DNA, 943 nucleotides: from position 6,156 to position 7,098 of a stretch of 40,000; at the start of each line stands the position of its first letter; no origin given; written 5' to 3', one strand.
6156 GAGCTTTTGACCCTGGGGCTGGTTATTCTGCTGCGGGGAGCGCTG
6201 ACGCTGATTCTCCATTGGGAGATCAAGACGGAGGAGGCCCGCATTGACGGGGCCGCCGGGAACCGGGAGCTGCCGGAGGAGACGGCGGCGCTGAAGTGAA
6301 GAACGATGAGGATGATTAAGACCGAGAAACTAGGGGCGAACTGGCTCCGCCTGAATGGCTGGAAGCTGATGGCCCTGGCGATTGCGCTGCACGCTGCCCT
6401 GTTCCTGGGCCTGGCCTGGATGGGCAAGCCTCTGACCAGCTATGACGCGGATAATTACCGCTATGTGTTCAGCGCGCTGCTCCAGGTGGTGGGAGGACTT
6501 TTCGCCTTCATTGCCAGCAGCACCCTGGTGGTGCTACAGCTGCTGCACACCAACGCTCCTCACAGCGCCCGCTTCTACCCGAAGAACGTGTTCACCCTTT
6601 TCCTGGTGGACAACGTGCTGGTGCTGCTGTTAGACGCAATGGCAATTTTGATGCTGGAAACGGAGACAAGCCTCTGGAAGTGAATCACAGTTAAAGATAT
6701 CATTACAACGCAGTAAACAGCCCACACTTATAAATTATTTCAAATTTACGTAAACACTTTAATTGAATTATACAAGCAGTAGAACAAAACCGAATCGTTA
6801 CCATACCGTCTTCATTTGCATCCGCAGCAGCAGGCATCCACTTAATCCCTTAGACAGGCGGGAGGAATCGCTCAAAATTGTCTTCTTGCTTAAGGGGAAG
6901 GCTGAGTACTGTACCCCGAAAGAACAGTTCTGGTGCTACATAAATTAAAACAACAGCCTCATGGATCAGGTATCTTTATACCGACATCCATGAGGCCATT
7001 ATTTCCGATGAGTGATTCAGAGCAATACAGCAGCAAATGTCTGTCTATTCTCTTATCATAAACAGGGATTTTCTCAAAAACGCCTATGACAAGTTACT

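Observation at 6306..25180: A 17.6-kb element splits a membrane-protein gene, and the two halves rejoin exactly in frame across an AG(T) core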

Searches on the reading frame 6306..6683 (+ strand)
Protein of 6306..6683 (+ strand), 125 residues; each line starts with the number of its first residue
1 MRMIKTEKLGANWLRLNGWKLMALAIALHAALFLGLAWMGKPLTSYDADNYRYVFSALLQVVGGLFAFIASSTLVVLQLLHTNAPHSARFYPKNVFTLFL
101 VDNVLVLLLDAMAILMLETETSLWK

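Call 24: find_encoding_contigs(protein=window:6306-6683:+, flank=10000, max_places=10)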
Protein window:6306-6683:+ (125 aa): no gene with exactly this product is on record in the collection.

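Call 26: find_encoding_contigs(protein=window:6312-6683:+, flank=10000, max_places=10)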
Protein window:6312-6683:+ (123 aa): 7 contigs read that carry it; 6 places shown.
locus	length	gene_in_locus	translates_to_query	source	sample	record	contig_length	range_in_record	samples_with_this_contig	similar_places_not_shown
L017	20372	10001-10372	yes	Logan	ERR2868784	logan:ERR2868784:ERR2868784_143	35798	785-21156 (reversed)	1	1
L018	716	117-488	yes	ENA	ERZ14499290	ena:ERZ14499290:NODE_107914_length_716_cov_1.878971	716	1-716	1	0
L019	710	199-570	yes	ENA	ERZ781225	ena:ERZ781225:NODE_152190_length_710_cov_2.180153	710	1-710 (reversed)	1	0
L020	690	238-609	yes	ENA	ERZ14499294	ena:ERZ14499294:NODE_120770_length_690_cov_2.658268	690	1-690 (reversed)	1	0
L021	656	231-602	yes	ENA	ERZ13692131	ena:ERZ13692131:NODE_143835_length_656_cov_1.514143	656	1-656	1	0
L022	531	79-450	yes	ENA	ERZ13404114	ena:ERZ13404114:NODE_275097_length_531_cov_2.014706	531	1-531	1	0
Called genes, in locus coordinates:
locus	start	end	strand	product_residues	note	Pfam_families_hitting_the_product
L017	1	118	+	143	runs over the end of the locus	PF23548:Zn_ribbon_FGT1_2 (weak)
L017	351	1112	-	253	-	PF02535:Zip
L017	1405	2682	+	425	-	PF01979:Amidohydro_1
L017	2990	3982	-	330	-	PF01368:DHH, PF02272:DHHA1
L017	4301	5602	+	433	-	PF02608:Bmp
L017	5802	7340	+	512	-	PF00005:ABC_tran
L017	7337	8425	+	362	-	PF02653:BPD_transp_2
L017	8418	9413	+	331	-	PF02653:BPD_transp_2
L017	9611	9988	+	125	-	PF07784:DUF1622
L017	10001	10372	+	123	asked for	-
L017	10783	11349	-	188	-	PF10076:Phage_Mu_Gp48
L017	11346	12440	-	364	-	PF04865:Baseplate_J, PF26078:Baseplate_J_M, PF26079:Baseplate_J_C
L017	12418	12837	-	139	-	PF10934:Sheath_initiator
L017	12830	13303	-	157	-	PF10844:DUF2577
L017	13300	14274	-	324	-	PF24032:YQBQ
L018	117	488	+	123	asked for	-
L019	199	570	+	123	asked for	-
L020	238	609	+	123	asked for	-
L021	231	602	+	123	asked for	-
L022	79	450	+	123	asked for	-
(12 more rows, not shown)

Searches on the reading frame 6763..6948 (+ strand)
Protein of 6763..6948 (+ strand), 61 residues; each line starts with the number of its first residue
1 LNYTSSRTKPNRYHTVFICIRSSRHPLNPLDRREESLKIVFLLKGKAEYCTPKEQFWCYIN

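Call 86: search_protein_families(library=pfam, proteins=[window:6763-6948:+], max_evalue=0.05)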
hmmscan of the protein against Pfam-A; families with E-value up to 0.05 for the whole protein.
window:6763-6948:+ (61 aa): 0 families
